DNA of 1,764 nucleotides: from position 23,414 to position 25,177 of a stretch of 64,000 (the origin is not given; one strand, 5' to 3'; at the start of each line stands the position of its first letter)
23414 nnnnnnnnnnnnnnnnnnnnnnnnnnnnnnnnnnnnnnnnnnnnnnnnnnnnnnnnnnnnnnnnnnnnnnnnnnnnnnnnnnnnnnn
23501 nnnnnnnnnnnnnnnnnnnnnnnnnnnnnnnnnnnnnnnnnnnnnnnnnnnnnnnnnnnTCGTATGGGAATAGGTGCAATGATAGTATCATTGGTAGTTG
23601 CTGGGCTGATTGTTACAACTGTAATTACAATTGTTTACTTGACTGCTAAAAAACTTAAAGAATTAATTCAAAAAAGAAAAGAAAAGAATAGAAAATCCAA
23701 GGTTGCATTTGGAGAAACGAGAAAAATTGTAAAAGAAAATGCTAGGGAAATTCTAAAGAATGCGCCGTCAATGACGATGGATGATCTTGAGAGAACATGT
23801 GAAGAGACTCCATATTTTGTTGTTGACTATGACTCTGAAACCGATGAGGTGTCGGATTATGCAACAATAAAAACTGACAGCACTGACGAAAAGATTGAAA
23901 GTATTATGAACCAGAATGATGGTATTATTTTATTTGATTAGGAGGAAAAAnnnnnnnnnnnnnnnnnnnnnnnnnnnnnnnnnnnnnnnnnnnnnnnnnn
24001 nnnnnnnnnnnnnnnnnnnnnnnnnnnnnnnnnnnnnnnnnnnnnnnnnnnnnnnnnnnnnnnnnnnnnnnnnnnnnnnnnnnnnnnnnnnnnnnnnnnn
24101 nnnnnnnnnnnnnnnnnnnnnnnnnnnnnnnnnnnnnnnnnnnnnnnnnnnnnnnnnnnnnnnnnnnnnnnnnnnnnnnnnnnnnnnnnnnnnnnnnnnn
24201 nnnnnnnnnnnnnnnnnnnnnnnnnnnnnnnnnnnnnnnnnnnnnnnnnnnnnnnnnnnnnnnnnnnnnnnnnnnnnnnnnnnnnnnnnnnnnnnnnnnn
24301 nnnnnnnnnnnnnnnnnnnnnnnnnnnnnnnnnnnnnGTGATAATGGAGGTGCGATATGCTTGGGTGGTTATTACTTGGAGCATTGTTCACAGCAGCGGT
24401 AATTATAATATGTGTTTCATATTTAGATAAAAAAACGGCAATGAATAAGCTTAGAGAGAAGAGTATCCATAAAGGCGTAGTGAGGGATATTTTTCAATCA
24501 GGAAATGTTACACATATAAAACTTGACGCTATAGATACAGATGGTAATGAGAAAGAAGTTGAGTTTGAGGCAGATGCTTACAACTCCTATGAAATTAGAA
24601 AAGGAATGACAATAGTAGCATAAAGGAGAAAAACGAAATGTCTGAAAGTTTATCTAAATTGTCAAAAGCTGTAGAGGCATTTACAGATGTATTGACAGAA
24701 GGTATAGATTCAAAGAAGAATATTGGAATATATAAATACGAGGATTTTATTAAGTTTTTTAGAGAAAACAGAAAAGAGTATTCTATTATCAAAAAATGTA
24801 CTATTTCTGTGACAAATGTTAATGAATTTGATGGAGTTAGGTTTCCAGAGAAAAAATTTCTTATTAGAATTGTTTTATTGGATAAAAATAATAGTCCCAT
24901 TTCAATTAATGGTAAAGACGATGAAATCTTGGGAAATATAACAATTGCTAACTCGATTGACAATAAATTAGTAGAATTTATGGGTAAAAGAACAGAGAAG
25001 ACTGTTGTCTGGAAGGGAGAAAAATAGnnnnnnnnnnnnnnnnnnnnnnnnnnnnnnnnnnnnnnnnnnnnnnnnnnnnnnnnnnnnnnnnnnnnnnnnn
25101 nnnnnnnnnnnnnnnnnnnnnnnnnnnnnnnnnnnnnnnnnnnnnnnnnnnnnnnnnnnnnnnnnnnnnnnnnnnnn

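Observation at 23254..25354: One unnamed C-terminal module repeated in four or five consecutive gene products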

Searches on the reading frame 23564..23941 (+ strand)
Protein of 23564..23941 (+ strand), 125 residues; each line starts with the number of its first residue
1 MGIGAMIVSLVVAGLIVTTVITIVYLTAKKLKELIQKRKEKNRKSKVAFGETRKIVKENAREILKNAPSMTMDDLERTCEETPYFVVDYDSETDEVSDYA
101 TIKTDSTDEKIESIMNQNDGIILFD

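Call 3: search_protein_families(library=pfam, proteins=[window:23564-23941:+], max_evalue=0.1)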
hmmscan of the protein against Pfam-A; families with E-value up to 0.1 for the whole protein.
window:23564-23941:+ (125 aa): 1 family
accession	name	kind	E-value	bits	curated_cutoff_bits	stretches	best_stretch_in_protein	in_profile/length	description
PF13347.12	MFS_2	-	0.053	12.5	27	1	4-59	170-224/427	MFS/sugar transport protein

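Call 4: search_protein_families(library=padloc, proteins=[window:23564-23941:+], max_evalue=0.1)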
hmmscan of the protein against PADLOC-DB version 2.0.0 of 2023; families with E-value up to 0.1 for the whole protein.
window:23564-23941:+ (125 aa): 1 family
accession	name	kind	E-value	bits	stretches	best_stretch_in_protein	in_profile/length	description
PDLC05037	PDC-S55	-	0.017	13.2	1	6-62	6-62/182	-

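Call 17: find_homologous_proteins(query=window:23564-23941:+, max_evalue=0.01)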
Query window:23564-23941:+ (125 aa): 68 proteins with E <= 0.01 among 81 candidates.
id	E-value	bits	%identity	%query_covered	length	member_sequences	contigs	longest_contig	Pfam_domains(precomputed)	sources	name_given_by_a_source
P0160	1.2e-71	256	100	100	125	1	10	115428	-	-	-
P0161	7.7e-71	253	98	100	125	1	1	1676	-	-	-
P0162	3.2e-69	248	96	100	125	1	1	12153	-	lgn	-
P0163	2.6e-65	235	91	100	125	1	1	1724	-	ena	-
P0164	5.6e-65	234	90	100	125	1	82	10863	-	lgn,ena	-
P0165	7.7e-65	234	90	100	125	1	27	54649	-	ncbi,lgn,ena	-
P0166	7.8e-65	234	90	100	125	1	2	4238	-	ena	-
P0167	1.0e-64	233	90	100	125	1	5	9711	-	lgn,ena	-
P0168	1.5e-64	233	90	100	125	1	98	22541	-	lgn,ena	-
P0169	1.8e-64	233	90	100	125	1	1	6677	-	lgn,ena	-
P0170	1.9e-64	233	90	100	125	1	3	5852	-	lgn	-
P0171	2.5e-64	232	90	100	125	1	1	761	-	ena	-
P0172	3.1e-64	232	90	100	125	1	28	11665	-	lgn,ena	-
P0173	3.8e-64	232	89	100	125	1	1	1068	-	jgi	jgi:hypothetical protein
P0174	4.2e-64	231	90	100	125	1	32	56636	-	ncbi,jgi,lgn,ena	jgi:hypothetical protein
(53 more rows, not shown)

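Call 41: search_protein_families(library=ncbifam, proteins=[window:23564-23941:+], max_evalue=0.1)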
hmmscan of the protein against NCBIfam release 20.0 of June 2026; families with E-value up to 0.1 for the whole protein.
window:23564-23941:+ (125 aa): 5 families
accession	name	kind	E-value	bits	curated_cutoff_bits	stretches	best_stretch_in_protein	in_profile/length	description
NF045844.1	BC85_0335_fam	subfamily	0.0039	16.8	65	1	6-65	4-64/215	BC85_0335 family putative methyltransferase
TIGR02797.1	exbB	equivalog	0.015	15.1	206.2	1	6-81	11-82/211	tonB-system energizer ExbB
NF009344.0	PRK12705.1-1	equivalog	0.018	13.7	831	1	11-113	6-106/572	hypothetical protein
NF007722.0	PRK10414.1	equivalog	0.044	13.3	402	1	6-63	21-74/244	tol-pal system-associated acyl-CoA thioesterase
NF002730.0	PRK02628.1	equivalog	0.072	11.2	473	1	40-114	282-357/677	NAD(+) synthase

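Call 42: search_protein_families(library=phrogs, proteins=[window:23564-23941:+], max_evalue=0.01)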
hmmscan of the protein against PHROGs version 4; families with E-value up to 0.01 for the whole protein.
window:23564-23941:+ (125 aa): 1 family
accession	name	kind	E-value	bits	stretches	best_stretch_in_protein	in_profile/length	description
phrog_25899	-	unknown function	0.0024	18.5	1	3-119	24-131/144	-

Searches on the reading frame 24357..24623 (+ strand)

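Call 3: search_protein_families(library=pfam, proteins=[window:24357-24623:+], max_evalue=0.1)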
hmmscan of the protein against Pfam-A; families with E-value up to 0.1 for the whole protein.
window:24357-24623:+ (88 aa): 4 families
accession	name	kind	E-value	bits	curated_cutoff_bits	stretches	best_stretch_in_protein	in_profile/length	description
PF14798.11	Ca_hom_mod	-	0.018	14.6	25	1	1-52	182-233/252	Calcium homeostasis modulator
PF14991.11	MLANA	-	0.061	14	27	1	10-56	33-79/117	Protein melan-A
PF06486.16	DUF1093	-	0.085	14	26.3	0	55-74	35-54/81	Protein of unknown function (DUF1093)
PF23689.1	YldA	-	0.085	13.5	27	0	5-24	7-26/29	YldA-like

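Call 4: search_protein_families(library=padloc, proteins=[window:24357-24623:+], max_evalue=0.1)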
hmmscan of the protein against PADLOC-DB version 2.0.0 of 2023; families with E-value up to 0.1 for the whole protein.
window:24357-24623:+ (88 aa): 0 families

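Call 41: search_protein_families(library=ncbifam, proteins=[window:24357-24623:+], max_evalue=0.1)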
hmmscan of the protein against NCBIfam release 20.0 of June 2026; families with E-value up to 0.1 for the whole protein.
window:24357-24623:+ (88 aa): 2 families
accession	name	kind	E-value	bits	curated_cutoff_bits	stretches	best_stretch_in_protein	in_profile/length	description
TIGR01655.1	yxeA_fam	subfamily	0.0046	17.6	29.65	1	9-75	8-74/114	YxeA family protein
NF040911.1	KGW_Acineto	subfamily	0.081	12.6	35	0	3-23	16-36/38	KGW motif small protein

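Call 42: search_protein_families(library=phrogs, proteins=[window:24357-24623:+], max_evalue=0.01)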
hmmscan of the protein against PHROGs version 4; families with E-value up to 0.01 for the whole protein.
window:24357-24623:+ (88 aa): 1 family
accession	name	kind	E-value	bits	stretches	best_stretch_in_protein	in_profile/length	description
phrog_13653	-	unknown function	0.0094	17.1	1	15-87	10-83/106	-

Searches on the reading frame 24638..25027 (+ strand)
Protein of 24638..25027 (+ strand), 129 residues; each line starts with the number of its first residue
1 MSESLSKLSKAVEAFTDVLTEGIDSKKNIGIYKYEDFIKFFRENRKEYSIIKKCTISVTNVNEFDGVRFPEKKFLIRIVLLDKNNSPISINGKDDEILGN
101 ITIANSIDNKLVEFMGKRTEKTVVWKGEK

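Call 3: search_protein_families(library=pfam, proteins=[window:24638-25027:+], max_evalue=0.1)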
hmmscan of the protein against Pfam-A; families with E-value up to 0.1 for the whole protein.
window:24638-25027:+ (129 aa): 0 families

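Call 4: search_protein_families(library=padloc, proteins=[window:24638-25027:+], max_evalue=0.1)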
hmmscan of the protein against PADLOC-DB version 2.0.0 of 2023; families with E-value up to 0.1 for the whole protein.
window:24638-25027:+ (129 aa): 0 families

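Call 41: search_protein_families(library=ncbifam, proteins=[window:24638-25027:+], max_evalue=0.1)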
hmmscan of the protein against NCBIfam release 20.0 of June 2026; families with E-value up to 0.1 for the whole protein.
window:24638-25027:+ (129 aa): 0 families

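Call 42: search_protein_families(library=phrogs, proteins=[window:24638-25027:+], max_evalue=0.01)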
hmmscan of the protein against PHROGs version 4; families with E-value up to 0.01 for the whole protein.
window:24638-25027:+ (129 aa): 1 family
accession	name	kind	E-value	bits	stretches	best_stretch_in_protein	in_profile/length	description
phrog_10111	-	unknown function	0.00056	20.4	1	2-44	51-93/210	-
